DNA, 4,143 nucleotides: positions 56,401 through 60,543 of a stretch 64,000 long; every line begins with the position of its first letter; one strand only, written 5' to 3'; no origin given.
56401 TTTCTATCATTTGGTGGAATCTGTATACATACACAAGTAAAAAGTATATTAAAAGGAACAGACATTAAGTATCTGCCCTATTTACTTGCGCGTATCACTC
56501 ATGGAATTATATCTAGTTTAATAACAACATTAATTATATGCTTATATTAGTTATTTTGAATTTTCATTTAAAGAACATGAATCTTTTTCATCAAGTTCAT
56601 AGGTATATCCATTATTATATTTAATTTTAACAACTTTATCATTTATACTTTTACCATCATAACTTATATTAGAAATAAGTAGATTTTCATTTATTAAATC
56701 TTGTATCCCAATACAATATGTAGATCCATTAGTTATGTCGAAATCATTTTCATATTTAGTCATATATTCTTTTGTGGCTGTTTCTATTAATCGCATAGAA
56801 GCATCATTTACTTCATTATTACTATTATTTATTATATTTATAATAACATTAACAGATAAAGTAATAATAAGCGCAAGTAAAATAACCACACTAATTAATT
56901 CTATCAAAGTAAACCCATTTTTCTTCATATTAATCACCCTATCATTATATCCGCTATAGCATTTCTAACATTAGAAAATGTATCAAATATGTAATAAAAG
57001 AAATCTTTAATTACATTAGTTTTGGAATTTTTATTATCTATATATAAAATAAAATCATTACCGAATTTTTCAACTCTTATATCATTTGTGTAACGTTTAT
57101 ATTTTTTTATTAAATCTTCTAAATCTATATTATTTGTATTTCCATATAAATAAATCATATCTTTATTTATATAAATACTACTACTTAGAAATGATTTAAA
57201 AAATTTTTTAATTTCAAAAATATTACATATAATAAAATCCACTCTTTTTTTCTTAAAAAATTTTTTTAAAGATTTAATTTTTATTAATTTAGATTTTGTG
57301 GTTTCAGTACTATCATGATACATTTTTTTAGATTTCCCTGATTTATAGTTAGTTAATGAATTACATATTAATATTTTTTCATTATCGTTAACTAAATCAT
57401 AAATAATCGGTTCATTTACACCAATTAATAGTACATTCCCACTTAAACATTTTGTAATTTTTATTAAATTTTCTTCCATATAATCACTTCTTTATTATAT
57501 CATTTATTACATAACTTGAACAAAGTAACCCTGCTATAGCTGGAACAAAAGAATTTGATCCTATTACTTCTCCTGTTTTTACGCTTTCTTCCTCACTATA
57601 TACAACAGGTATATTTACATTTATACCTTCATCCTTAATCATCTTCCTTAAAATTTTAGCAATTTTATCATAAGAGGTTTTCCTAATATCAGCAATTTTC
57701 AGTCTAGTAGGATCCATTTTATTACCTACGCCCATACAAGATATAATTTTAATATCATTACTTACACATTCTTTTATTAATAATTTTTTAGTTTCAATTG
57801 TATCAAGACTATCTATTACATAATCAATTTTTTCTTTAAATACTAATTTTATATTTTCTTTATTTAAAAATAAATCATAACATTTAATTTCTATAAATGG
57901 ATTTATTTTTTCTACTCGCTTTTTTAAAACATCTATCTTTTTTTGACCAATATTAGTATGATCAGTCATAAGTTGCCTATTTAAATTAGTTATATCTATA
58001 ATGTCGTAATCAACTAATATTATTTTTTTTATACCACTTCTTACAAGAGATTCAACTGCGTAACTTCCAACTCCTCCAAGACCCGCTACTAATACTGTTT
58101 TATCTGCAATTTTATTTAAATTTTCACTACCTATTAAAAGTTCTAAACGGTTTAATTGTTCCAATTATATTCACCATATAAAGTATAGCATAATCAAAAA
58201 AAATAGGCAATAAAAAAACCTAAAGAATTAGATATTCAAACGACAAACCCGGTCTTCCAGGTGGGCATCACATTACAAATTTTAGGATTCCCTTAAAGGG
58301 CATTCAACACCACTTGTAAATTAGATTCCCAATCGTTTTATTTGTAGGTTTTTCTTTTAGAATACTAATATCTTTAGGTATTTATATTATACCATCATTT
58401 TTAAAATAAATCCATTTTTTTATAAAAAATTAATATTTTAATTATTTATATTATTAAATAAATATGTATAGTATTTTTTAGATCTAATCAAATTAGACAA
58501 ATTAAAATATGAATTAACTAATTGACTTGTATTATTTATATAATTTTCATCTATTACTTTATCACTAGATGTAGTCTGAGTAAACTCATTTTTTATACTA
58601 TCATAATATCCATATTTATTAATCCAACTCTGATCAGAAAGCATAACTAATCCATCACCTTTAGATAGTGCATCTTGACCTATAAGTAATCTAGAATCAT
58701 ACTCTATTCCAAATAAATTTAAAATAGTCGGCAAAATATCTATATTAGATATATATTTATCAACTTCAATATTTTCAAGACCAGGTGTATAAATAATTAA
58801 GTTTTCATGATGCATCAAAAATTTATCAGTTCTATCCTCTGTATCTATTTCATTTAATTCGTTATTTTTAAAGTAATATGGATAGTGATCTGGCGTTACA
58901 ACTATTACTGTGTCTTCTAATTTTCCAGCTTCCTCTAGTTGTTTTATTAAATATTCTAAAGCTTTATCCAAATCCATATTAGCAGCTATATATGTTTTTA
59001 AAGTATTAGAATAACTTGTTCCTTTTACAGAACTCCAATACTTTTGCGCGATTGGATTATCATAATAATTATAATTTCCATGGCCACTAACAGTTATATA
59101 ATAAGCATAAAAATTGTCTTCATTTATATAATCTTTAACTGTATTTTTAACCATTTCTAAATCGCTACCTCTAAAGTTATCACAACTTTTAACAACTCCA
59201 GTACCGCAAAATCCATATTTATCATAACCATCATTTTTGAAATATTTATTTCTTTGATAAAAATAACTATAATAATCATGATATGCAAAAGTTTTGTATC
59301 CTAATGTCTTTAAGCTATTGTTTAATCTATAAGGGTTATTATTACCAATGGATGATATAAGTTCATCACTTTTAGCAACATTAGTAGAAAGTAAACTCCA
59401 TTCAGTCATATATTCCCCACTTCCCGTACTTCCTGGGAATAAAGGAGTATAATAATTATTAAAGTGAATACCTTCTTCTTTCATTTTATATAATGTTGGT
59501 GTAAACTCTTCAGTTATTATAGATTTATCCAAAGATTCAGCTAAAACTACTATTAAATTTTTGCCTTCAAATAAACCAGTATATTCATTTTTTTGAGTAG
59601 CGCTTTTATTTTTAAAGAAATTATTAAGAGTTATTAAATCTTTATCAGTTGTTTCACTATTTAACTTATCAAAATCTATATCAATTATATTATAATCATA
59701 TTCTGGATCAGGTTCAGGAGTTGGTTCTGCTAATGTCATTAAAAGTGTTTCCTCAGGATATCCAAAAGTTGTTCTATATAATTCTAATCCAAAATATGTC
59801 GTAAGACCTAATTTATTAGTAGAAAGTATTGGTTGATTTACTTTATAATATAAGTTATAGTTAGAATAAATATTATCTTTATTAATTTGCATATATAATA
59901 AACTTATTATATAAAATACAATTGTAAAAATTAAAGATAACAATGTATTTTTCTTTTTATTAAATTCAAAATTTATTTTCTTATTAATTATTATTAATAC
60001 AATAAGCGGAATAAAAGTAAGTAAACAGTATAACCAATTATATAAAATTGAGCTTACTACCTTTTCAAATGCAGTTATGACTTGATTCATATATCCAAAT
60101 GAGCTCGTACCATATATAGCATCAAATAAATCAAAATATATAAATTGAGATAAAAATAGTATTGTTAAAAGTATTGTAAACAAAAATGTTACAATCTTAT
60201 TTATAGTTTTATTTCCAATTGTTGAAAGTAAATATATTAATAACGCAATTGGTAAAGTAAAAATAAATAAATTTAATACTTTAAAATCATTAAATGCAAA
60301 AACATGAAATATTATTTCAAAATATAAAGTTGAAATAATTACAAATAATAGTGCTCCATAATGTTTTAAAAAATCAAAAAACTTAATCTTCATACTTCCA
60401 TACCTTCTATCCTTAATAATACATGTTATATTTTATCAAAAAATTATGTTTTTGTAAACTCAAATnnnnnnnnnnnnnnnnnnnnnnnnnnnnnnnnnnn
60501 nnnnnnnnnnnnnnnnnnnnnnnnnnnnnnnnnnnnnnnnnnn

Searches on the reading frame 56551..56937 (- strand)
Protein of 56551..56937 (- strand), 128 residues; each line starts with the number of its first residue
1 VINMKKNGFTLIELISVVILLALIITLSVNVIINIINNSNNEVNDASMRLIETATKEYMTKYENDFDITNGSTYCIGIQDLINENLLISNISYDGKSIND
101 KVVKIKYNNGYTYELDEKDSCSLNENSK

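Call 38: search_protein_families(library=ncbifam, proteins=[window:56551-56937:-], max_evalue=0.01)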
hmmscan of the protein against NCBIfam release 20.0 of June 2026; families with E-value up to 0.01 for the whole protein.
window:56551-56937:- (128 aa): 7 families
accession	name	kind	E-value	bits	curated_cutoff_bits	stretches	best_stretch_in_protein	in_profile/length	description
TIGR01710.1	typeII_sec_gspG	equivalog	1.5e-05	25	88.85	1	8-59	2-53/134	type II secretion system major pseudopilin GspG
NF038304.1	EPS_HpsC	equivalog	2.4e-05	24.1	200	1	4-53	18-68/318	hormogonium polysaccharide secretion pseudopilin HpsC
NF041013.1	T4P_ComGE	equivalog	2.8e-05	24.1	49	1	5-63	2-61/83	competence type IV pilus minor pilin ComGE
TIGR02532.1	IV_pilin_GFxxxE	domain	0.00013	21.6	16.3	1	7-27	2-22/24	prepilin-type N-terminal cleavage/methylation domain-containing protein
NF040999.1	pilin_ComGC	equivalog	0.00021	21.4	75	1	7-63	2-58/84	competence type IV pilus major pilin ComGC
NF041775.1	typeIV_PilA_Myxo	equivalog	0.0019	18.2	400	1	3-64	7-68/214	type IV pilin protein PilA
TIGR02596.1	TIGR02596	subfamily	0.0035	17.4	70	1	9-50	1-40/196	Verru_Chthon cassette protein D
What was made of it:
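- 56551..56937 (-): Small pilin (128 aa, MKKNG|FTLIEL), the candidate major subunit, located 41 kb away. Weak GspG/ComGC hits (call 38).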

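Call 39: search_protein_families(library=pfam, proteins=[window:56551-56937:-], max_evalue=0.01)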
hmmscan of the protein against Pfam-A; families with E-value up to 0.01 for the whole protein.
window:56551-56937:- (128 aa): 2 families
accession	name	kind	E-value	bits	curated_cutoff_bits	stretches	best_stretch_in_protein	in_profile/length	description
PF07963.17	N_methyl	-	4.5e-05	23.3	21.2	1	4-27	2-25/27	Prokaryotic N-terminal methylation motif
PF16964.10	TadF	-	0.0012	19.3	27.3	1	4-110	4-103/178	Putative tight adherence pilin protein F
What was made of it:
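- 56551..56937 (-): N_methyl above cutoff (call 39).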

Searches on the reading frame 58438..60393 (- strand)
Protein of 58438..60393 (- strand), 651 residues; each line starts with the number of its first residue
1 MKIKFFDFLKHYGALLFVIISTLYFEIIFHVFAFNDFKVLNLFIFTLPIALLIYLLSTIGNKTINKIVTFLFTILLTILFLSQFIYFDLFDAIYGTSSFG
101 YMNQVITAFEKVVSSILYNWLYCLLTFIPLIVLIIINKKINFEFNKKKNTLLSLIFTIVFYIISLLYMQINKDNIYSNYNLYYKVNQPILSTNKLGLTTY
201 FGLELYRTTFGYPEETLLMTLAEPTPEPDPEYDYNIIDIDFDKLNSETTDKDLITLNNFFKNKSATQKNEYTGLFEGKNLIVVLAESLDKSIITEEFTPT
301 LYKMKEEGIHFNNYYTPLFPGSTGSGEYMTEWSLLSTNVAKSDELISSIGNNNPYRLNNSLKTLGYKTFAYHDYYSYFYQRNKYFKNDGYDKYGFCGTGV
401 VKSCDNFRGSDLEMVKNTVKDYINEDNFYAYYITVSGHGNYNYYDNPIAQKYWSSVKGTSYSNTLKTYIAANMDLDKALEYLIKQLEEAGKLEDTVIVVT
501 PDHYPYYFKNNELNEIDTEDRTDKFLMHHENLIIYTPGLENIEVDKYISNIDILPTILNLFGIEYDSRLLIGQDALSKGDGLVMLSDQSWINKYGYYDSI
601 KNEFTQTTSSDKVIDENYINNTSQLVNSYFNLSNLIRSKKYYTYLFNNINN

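Call 90: search_protein_families(library=pfam, proteins=[window:58438-60393:-], max_evalue=0.0001)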
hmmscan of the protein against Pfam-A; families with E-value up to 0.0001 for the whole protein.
window:58438-60393:- (651 aa): 2 families
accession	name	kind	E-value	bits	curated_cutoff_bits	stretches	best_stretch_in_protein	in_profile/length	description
PF00884.28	Sulfatase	-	4.7e-29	102.1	25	1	278-563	1-301/301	Sulfatase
PF01663.27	Phosphodiest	-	4.5e-05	23.7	23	0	468-504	184-220/342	Type I phosphodiesterase / nucleotide pyrophosphatase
